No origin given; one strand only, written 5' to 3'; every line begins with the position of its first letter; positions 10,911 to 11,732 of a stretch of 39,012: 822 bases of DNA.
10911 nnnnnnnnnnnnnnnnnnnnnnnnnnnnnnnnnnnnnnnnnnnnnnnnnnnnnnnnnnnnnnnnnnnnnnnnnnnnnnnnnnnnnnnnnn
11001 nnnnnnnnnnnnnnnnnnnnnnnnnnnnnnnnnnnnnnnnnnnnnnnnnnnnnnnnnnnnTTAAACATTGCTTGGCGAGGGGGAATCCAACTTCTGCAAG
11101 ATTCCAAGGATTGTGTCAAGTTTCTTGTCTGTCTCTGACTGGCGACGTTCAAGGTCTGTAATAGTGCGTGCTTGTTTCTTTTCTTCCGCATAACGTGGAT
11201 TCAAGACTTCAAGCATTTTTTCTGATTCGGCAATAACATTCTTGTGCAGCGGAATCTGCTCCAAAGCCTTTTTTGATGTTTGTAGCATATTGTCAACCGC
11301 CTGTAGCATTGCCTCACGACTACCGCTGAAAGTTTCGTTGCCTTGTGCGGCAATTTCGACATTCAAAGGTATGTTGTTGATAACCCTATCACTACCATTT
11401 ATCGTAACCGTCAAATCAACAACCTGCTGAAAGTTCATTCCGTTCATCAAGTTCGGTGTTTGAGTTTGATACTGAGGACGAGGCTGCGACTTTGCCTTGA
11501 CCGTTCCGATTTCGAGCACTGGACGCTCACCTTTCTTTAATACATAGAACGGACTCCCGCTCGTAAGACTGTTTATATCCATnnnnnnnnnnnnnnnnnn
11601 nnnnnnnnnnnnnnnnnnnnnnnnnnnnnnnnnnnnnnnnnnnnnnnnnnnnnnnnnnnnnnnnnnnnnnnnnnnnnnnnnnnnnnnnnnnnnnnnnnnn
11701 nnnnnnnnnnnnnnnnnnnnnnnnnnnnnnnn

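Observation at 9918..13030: Terminator- and promoter-insulated six-gene ORFan cassette between the fibre gene and the replication block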

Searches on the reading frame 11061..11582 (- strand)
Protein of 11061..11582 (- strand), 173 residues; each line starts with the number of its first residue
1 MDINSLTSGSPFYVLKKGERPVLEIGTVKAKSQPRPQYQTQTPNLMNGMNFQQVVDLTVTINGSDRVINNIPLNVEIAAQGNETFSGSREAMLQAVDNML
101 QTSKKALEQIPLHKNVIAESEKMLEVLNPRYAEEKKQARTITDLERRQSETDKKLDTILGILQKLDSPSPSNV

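Call 5: search_protein_families(library=phrogs, proteins=[window:11061-11582:-], max_evalue=1)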
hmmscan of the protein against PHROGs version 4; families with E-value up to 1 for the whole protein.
window:11061-11582:- (173 aa): 5 families
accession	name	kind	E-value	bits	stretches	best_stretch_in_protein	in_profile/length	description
phrog_28898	-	unknown function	3.6e-25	89.9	1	8-161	7-162/181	-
phrog_4123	-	unknown function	0.0055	17.9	1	99-162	52-116/121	-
phrog_21949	-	unknown function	0.1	13.5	1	29-45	30-45/49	-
phrog_7606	-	unknown function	0.15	13.5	1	125-167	64-107/134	-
phrog_34913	-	unknown function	0.44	12.1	0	80-107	38-65/81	-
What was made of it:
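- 11061..11582 (-): g3, 173 aa. Small N-terminal beta-barrel (11-86) followed by three helices (89-165). phrog_28898, E 3.6e-25 (call 5).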

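Call 6: search_protein_families(library=pfam, proteins=[window:11061-11582:-], max_evalue=1)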
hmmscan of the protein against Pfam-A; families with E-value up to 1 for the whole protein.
window:11061-11582:- (173 aa): 2 families
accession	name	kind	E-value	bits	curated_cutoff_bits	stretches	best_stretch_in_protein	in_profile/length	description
PF10443.15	RNA12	-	0.0083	15.4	27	1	68-152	79-162/429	RNA12 protein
PF06775.19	Seipin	-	0.024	15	25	1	40-136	45-143/196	Putative adipose-regulatory protein (Seipin)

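Call 23: search_protein_families(library=ncbifam, proteins=[window:11061-11582:-], max_evalue=0.1)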
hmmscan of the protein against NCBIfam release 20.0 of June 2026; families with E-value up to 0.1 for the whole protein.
window:11061-11582:- (173 aa): 1 family
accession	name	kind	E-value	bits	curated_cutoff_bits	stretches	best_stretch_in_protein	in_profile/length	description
NF010258.0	PRK13704.1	subfamily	0.052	12.7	243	1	61-147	48-131/239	plasmid SOS inhibition protein A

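Call 28: search_dna_similar(query=window:11061-11582:-, collection=phages, mode=protein, max_rows=25, max_evalue=0.01)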
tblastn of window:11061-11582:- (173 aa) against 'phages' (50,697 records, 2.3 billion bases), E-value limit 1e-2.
Records with a match: 14; places in all: 14; records where one place covers at least 80% of the query: 14.
Best place of each record, by identity: <60% 14.
By first word of the organism name: uncultured 6; Bacteriophage 4; Bacteroides 1; Dulem 1; phage 1; crAssphage 1.
By host as written in the record: - 12; Bacteroides uniformis MB20-41 1; Eulemur fulvus collaris 1.
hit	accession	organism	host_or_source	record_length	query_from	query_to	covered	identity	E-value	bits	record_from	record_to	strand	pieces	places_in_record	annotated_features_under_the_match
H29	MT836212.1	Bacteriophage sp.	human fecal samples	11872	5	172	97%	37.6%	4e-27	112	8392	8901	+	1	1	record has no annotation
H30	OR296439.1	Bacteroides phage C3_41T2LP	Bacteroides uniformis MB20-41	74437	3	167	95%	36.4%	6e-26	108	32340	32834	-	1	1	hypothetical protein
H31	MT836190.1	Bacteriophage sp.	human fecal samples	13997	6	162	91%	37.6%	1e-21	96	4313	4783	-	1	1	record has no annotation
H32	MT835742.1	Bacteriophage sp.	human fecal samples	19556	5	165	93%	34.5%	5e-22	97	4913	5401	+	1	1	record has no annotation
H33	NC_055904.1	uncultured phage cr273_1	pig feces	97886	3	167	95%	32.7%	2e-19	90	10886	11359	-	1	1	hypothetical protein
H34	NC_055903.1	uncultured phage cr272_1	pig feces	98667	3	167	95%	32.7%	2e-19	90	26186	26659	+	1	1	hypothetical protein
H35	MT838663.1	Bacteriophage sp.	human fecal samples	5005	5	165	93%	32.9%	9e-16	79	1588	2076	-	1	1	record has no annotation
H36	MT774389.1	uncultured phage cr116_1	human feces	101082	3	164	94%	30.5%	8e-14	74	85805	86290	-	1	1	hypothetical protein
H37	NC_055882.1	uncultured phage cr116_1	human feces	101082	3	164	94%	30.5%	8e-14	74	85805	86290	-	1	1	hypothetical protein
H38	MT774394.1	uncultured phage cr271_1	pig feces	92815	3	164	94%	30.5%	4e-15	77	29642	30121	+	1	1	hypothetical protein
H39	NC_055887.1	uncultured phage cr271_1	pig feces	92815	3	164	94%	30.5%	4e-15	77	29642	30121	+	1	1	hypothetical protein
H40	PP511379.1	Dulem virus 40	Eulemur fulvus collaris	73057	11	166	90%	28.4%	3e-9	61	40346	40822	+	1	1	hypothetical protein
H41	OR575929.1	phage csAssE-Sib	human gut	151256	3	147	84%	26.9%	1e-6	53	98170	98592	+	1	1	hypothetical protein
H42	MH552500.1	crAssphage sp. isolate ctcc615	mouse tissue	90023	3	162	92%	22.2%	3e-4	46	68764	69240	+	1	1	hypothetical protein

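Call 51: search_solved_structures(query=A5, max_evalue=10)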
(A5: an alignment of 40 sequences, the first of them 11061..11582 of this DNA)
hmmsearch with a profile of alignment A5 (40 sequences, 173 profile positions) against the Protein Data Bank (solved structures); distinct sequences matched with E-value up to 10: 14.
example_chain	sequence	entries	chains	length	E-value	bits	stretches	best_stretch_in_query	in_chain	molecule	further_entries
7sfy_C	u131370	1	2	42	0.4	13.7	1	139-170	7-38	Protein Mis18-beta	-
3d9p_A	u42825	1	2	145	0.47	13.4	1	98-132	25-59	RNA-binding protein 16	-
3d9i_A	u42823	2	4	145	0.48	13.4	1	98-132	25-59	RNA-binding protein 16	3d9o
3d9j_A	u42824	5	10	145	0.49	13.4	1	98-132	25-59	RNA-binding protein 16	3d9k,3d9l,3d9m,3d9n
8dmj_A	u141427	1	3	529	0.52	13.3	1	112-163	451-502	Fusion glycoprotein F0,Fusion glycoprotein F1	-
8do4_A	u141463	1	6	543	0.54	13.2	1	112-163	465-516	Fusion glycoprotein F0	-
2diw_A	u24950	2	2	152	0.55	13.2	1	98-132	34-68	Putative RNA-binding protein 16 | SR-related and CTD-associated factor 8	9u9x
4v1n_R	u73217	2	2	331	0.6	13.1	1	103-149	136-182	TRANSCRIPTION INITIATION FACTOR IIF SUBUNIT BETA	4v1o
1ei3_C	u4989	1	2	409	0.7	12.9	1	83-155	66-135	FIBRINOGEN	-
1m1j_C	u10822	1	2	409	0.7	12.9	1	83-155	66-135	Fibrinogen gamma chain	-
5evm_A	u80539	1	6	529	0.71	12.8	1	112-164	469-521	Fusion glycoprotein F0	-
3cvf_A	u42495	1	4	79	1.2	12.1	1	132-170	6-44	Homer protein homolog 3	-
2zdi_C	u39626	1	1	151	2.8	10.9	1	114-168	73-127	Prefoldin subunit alpha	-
9lng_B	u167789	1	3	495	3.5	10.6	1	112-161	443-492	Fusion glycoprotein F0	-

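Call 55: find_homologous_proteins(query=window:11061-11582:-, max_evalue=0.001)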
Query window:11061-11582:- (173 aa): 1643 proteins with E <= 0.001 among 1685 candidates; the best 120 are listed.
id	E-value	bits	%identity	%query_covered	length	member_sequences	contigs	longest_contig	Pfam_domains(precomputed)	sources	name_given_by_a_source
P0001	6.3e-104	362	99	100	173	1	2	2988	-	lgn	-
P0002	1.8e-103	361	99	100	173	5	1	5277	-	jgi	jgi:hypothetical protein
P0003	4.0e-103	360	98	100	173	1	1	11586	-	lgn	-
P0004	6.2e-103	359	99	100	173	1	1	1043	-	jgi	jgi:hypothetical protein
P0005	1.1e-102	358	98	100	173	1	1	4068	-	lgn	-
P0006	2.5e-102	357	98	100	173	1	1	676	-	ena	-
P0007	2.5e-102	357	98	100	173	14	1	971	-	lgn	-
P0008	2.9e-102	357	98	100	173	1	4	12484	-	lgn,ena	-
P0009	4.8e-102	356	98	100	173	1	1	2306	-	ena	-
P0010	8.0e-102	356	97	100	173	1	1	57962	-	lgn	-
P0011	1.0e-101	355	97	100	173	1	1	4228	-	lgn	-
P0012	2.2e-101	354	97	100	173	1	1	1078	-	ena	-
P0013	2.6e-101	354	97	100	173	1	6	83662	-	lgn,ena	-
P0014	2.9e-101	354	97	100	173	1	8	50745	-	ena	-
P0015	3.3e-101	354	97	100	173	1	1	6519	-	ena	-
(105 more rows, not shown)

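Call 61: predict_structure(alignment_id=A6)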
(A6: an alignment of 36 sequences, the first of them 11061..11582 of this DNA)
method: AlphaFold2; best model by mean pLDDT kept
length: 173 residues; sequences in the alignment: 36
mean_pLDDT: 71.3   pTM: 0.46
mean pLDDT of the five models: 71.3, 52.7, 52.4, 47.8, 47.1
residues with pLDDT >= 90: 0; 70-90: 97; 50-70: 62; < 50: 14
segments of 3 or more residues with pLDDT < 50: 41-48, 171-173
pLDDT, mean of each block of 10 residues (from residue 1): 74 78 85 75 47 83 85 70 78 75 60 61 68 62 73 81 64 42
secondary structure, 60 per line:
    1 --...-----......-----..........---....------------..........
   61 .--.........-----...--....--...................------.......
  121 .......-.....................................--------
elements in order: E11-16 E22-31 E35-38 E51-61 E64-72 E78-80 E83-86 H89-107 H114-127 H129-165
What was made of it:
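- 11061..11582 (-): AF2 pLDDT 71 (call 61).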

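Call 63: fold_search(model_id=the predicted structure, library=pdb)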
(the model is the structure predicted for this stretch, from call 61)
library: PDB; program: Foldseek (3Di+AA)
matches with E <= 10: 453; with E <= 0.001: 0
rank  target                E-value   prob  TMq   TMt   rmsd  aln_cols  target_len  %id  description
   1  6yxx_AT               5.7e-02  0.69  0.23  0.26  15.6       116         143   14  State A of the Trypanosoma brucei mitoribosomal large subunit assembly intermediate (released 2020-10-14)
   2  2wv4_A                7.2e-02  0.30  0.16  0.14  11.1       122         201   11  Crystal structure of foot-and-mouth disease virus 3C protease in complex with a decameric peptide corresponding to the (released 2009-10-27)
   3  6yxy_AT               7.6e-02  0.75  0.23  0.27  14.0       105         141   14  State B of the Trypanosoma brucei mitoribosomal large subunit assembly intermediate (released 2020-10-14)
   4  2j92_A                1.1e-01  0.28  0.16  0.14  10.1       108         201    9  3C PROTEASE FROM TYPE A10(61) FOOT-AND-MOUTH DISEASE VIRUS - Crystal packing mutant (K51Q) (released 2006-12-21)
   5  5hma_A                1.5e-01  0.35  0.21  0.19   9.8       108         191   18  Crystal structure of MamO protease domain from Magnetospirillum magneticum (Ni bound form) (released 2016-02-10)
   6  2wv4_B                1.9e-01  0.28  0.22  0.20  10.5       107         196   15  Crystal structure of foot-and-mouth disease virus 3C protease in complex with a decameric peptide corresponding to the (released 2009-10-27)
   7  8s9i_A                2.1e-01  0.57  0.25  0.11  10.0       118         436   12  Crystal structure of the gp32 C-terminal peptide/Dda/dT8 (released 2023-06-28)
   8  4iuu_A                2.5e-01  0.90  0.25  0.33   7.4        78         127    9  Crystal structure of SHH1 SAWADEE domain in complex with H3K9me1 peptide (released 2013-05-01)
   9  3iiq_B                2.5e-01  0.21  0.18  0.15  10.9       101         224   14  Crystallographic analysis of bacterial signal peptidase in ternary complex with Arylomycin A2 and a beta-sultam inhibi (released 2009-09-01)
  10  4ic5_C                2.9e-01  0.33  0.20  0.18  10.0       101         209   13  Crystal structure of Deg5 (released 2013-05-01)
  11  8f0a_A                2.9e-01  0.30  0.21  0.13  10.0        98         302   16  Client-bound structure of a DegP trimer within a 12mer cage (released 2022-11-23)
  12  4ic5_A                3.1e-01  0.30  0.20  0.18  10.0       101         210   13  Crystal structure of Deg5 (released 2013-05-01)
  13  8gme_D                3.1e-01  0.21  0.20  0.10  10.9       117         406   13  Crystal structure of the gp32-Dda-dT17 complex (released 2023-06-28)
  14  3upu_A                3.2e-01  0.25  0.23  0.10  11.4       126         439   13  Crystal structure of the T4 Phage SF1B Helicase Dda (released 2012-06-20)
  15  2wv5_A                3.2e-01  0.15  0.18  0.16  10.6       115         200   12  Crystal structure of foot-and-mouth disease virus 3C protease in complex with a decameric peptide corresponding to the (released 2009-10-27)
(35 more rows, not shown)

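Call 89: search_protein_families(library=padloc, proteins=[window:11061-11582:-], max_evalue=0.1)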
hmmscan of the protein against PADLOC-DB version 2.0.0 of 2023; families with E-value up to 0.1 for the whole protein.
window:11061-11582:- (173 aa): 0 families
